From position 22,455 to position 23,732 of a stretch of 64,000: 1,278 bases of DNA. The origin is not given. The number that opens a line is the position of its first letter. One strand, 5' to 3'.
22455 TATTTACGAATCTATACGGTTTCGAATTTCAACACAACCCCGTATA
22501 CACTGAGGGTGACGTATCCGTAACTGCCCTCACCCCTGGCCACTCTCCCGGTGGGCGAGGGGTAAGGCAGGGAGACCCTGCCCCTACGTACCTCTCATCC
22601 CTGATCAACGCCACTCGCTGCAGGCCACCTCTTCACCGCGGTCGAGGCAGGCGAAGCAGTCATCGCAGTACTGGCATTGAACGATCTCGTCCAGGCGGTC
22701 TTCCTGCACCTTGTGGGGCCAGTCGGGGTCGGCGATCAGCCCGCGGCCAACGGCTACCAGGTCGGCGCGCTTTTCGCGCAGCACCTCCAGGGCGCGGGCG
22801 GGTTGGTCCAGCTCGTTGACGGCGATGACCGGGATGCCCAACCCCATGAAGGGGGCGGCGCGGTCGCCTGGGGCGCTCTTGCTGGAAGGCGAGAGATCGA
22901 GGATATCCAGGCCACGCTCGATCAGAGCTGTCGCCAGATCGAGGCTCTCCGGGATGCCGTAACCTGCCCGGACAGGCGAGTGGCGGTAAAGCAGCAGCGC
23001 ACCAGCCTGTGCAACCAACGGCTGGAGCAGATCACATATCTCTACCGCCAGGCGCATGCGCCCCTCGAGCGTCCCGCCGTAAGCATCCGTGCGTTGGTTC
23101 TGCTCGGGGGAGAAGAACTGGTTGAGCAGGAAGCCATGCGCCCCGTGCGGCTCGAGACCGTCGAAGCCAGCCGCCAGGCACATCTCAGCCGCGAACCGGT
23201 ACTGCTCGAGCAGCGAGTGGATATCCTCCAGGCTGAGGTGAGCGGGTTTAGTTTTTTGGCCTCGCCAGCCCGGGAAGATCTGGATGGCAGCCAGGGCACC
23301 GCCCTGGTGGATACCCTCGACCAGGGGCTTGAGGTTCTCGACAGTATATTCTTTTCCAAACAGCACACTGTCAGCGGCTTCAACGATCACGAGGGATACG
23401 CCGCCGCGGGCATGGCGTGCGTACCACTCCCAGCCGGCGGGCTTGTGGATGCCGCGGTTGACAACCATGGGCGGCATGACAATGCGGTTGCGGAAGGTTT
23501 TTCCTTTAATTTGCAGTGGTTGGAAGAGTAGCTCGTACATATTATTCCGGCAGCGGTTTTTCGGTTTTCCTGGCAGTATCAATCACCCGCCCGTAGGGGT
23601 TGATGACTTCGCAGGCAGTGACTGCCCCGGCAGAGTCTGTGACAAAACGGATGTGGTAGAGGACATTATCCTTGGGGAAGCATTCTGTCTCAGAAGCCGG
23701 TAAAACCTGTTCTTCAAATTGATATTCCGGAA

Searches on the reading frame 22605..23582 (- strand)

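Call 24: search_protein_families(library=pfam, proteins=[window:22605-23582:-], max_evalue=0.0001)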
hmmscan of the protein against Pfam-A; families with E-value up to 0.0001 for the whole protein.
window:22605-23582:- (325 aa): 1 family
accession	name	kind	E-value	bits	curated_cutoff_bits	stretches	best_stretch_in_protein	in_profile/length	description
PF00724.26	Oxidored_FMN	-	1.5e-48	166.2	27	3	114-204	140-228/342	NADH:flavin oxidoreductase / NADH oxidase family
